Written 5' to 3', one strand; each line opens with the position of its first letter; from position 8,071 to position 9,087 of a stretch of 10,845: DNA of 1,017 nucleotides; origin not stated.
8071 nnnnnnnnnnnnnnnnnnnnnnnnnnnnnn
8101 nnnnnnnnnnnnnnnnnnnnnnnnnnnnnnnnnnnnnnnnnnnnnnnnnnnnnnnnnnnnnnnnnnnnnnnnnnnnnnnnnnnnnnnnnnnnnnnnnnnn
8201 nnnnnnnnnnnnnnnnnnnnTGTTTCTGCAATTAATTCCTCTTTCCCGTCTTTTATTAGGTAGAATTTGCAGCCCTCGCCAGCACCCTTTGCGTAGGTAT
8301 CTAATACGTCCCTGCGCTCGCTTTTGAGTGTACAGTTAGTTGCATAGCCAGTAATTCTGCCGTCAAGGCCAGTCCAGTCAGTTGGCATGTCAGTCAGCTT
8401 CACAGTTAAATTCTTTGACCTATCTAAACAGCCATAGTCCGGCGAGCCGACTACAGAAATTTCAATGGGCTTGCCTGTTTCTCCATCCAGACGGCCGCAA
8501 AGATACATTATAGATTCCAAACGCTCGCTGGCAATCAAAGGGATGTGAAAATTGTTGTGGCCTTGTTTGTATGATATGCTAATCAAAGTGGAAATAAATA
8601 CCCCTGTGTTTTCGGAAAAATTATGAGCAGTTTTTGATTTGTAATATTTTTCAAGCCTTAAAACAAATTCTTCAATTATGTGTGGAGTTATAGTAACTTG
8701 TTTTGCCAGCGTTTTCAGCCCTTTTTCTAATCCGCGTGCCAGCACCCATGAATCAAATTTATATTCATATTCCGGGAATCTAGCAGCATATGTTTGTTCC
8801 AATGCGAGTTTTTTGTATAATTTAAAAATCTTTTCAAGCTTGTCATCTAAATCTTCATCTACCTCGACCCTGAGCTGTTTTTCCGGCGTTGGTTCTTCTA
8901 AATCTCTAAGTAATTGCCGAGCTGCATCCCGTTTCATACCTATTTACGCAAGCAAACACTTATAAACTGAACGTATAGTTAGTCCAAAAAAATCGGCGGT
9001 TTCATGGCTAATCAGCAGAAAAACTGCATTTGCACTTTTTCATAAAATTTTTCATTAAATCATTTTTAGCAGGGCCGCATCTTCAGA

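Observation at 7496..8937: Translationally coupled tandem paralogs of an unrecognised protein family directly upstream of the structured RNA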

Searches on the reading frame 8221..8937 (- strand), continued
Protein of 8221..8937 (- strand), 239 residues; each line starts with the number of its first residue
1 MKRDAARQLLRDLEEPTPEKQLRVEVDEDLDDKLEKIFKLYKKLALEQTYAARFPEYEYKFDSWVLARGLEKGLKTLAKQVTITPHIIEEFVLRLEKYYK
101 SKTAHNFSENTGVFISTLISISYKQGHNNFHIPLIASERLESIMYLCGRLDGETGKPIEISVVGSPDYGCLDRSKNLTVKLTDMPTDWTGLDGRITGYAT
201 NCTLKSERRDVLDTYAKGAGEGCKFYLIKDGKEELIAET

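Call 75: list_cluster_members(proteins=[P0002, P0003, P0004, P0005, P0006, P0007, P0008, P0009, P0010, P0011])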
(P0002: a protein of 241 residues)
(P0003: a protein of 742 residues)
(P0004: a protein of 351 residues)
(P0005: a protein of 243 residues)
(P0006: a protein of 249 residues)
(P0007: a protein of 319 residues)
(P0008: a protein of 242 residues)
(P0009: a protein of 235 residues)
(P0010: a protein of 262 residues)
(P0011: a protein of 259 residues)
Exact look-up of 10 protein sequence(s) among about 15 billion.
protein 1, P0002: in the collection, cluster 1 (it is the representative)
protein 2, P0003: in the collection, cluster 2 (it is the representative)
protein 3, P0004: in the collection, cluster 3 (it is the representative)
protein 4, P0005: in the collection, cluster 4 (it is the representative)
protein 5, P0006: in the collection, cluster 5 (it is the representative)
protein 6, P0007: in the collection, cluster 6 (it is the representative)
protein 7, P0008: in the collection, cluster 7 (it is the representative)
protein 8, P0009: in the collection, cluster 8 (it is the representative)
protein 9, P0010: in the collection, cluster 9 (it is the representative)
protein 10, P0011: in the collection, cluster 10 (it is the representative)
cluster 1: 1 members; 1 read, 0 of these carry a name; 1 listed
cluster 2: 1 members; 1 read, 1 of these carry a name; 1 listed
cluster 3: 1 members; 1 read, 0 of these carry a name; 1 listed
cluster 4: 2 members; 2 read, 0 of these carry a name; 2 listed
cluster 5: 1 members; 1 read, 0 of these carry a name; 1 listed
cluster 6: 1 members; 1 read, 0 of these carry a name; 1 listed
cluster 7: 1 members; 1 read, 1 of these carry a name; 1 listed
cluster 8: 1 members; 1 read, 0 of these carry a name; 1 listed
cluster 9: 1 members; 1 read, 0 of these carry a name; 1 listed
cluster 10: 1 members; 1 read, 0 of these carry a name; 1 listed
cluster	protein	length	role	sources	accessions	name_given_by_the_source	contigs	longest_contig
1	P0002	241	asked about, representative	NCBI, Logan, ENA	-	-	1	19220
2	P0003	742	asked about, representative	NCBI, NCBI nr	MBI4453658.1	hypothetical protein HY636_03365 [Candidatus Woesearchaeota archaeon] | hypothetical protein [Candidatus Woesearchaeota archaeon]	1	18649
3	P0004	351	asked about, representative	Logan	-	-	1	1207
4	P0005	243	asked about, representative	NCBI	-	-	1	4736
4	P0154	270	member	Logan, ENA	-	-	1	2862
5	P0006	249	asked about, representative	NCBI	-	-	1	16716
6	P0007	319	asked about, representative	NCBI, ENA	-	-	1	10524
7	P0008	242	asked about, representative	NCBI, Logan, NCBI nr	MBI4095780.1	MAG: hypothetical protein HY438_02875 [DPANN group archaeon] | hypothetical protein [DPANN group archaeon]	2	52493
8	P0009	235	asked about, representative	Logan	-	-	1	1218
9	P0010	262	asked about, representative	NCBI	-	-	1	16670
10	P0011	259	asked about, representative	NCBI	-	-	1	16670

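Call 81: search_protein_families(library=ncbifam, alignment_id=A2, max_evalue=0.01)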
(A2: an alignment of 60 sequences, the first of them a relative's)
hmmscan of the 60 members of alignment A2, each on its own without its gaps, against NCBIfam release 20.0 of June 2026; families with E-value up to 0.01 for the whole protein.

A. member 1, P0001 (239 aa): 0 families

B. families by the number of members that match (of 60 scanned): 4 families
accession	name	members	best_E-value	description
TIGR03122.1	one_C_dehyd_C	18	4.8e-09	formylmethanofuran dehydrogenase subunit C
NF042910.1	FMH_DH_FwdC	8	3.5e-05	tungsten-dependent formylmethanofuran dehydrogenase subunit FwdC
NF033543.2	transpos_IS256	1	0.0018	IS256 family transposase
NF007631.0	PRK10293.1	1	0.0042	1,4-dihydroxy-2-naphthoyl-CoA hydrolase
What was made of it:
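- On GXGXG / FwdC-like beta-helix (PF01493, TIGR03122): 18 of 60 members hit TIGR03122 at E<=0.01, best 4.8e-9 (call 81).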

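Call 82: search_protein_families(library=padloc, alignment_id=A2, max_evalue=0.01)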
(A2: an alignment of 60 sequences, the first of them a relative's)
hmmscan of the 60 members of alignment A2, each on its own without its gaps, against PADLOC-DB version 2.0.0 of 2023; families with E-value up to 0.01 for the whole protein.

A. member 1, P0001 (239 aa): 0 families

B. families by the number of members that match (of 60 scanned): 2 families
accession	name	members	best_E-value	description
PDLC03874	LmuC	1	0.0035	-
PDLC04416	PDC-M10B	1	0.0098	-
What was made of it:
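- On Known anti-phage defence systems (PADLOC): Only 2 of 60 members give marginal, unrelated hits (call 82).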

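Call 91: search_solved_structures(query=A1, max_evalue=10)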
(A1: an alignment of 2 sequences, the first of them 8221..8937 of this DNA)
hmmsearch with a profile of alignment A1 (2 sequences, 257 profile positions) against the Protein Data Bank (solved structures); distinct sequences matched with E-value up to 10: 4.
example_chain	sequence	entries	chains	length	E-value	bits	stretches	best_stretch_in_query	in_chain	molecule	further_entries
9cye_H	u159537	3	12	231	0.88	12.1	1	122-156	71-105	DA03E17 Fab heavy chain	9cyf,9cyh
3n6z_A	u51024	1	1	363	1.1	11.9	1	176-212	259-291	putative immunoglobulin A1 protease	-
8vur_H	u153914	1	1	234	1.4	11.4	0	118-150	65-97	003-102 Heavy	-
11lt_H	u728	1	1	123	1.5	11.4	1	106-156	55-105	1E11 Fab heavy chain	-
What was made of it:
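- On GXGXG / FwdC-like beta-helix (PF01493, TIGR03122): The profile of the two alone finds no FwdC chain in PDB (call 91).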

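Call 92: search_solved_structures(query=A3, max_evalue=0.1, show_alignments=1)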
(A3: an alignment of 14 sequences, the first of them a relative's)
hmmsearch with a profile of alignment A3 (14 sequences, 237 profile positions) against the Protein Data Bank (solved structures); distinct sequences matched with E-value up to 0.1: 6.
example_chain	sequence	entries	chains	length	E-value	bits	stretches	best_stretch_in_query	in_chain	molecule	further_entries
9sw6_K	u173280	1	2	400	8.4e-08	35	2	140-201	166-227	Molybdenum-containing formylmethanofuran dehydrogenase 1 subunit C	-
5t5i_C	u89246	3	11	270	5.2e-06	29.2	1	150-191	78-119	Tungsten-containing formylmethanofuran dehydrogenase 2 subunit C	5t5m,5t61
9sfi_R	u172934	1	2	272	9.8e-05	25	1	133-190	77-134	Tungsten-containing formylmethanofuran dehydrogenase 2 subunit C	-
6s6y_C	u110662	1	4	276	0.0064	19.1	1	140-191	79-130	Formylmethanofuran dehydrogenase subunit C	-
8rja_C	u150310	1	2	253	0.009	18.6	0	141-196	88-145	formylmethanofuran dehydrogenase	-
7bkb_I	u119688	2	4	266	0.022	17.3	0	140-190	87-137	Formylmethanofuran dehydrogenase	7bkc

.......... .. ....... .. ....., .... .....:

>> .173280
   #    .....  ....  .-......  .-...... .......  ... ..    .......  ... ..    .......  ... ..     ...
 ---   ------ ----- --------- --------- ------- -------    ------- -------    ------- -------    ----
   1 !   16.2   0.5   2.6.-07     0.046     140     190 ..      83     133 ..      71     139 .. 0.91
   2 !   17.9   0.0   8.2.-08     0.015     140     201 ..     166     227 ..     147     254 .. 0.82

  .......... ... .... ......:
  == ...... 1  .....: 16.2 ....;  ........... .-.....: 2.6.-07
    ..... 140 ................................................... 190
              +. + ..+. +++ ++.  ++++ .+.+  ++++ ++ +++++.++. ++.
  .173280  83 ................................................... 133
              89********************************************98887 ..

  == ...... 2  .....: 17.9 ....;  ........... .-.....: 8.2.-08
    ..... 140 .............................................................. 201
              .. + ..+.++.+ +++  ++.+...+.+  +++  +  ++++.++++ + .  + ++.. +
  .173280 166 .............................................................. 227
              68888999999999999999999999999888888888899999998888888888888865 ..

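Call 99: find_encoding_contigs(protein=P0002, flank=10000, max_places=3)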
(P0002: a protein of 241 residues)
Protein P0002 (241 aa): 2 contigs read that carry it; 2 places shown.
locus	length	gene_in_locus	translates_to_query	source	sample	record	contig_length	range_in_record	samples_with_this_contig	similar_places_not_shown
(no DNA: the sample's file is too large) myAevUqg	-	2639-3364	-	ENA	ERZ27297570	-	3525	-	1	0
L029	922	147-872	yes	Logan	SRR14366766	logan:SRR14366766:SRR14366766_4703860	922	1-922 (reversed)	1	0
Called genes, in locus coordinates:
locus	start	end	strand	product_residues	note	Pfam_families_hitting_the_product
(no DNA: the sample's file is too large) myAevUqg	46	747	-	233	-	-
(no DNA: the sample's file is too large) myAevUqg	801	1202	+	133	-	-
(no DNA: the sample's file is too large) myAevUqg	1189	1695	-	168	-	-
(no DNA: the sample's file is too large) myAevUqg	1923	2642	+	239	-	-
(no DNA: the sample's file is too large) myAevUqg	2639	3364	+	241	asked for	-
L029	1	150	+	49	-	?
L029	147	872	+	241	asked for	-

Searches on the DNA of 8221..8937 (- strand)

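Call 43: search_rna_families(sources=[L004, L006, L007, L009, L011, L012, L013, L001, L003], threshold=gathering)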
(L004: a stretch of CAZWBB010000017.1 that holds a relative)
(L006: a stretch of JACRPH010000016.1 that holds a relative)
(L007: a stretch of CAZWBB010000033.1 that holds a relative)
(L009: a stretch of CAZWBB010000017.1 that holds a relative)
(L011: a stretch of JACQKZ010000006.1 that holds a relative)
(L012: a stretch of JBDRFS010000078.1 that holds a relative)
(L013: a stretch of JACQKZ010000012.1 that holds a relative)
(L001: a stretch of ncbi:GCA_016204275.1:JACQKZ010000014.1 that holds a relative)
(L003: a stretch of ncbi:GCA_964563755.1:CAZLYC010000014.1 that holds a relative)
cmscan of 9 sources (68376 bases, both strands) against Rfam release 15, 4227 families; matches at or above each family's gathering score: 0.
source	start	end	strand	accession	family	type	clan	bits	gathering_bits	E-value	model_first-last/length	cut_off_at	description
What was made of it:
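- On Rfam RNA families (for the neighbouring element): No gathering-score hit in the array loci (call 43).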

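Call 102: search_with_rna_model(model_id=R1, sources=[L001, L003, L004, L006, L007, L008, L009, L011, L012, L013], filters=off, max_evalue=1)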
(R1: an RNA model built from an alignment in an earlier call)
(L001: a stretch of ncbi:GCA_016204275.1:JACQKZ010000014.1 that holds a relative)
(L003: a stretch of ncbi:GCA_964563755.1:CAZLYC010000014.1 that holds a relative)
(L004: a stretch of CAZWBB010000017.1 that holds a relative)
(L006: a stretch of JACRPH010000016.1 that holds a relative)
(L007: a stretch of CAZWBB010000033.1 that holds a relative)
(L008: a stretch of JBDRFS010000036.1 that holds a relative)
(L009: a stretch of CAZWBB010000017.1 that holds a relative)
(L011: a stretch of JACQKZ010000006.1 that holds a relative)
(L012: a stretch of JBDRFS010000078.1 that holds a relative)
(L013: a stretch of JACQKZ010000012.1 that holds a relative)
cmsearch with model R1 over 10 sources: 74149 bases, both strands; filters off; matches with E-value up to 1: 2.
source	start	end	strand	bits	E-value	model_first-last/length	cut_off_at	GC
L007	5205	5342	-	154.3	4.7e-33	1-138/138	no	0.51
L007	5205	5342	+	19.1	0.021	1-138/138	no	0.51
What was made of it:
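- On Dedicated protein-RNA module (RNP): The element is present in 1 of 10 array loci (call 102).
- Nine of 10 array loci (74 kb, filters off) lack the element (call 102).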
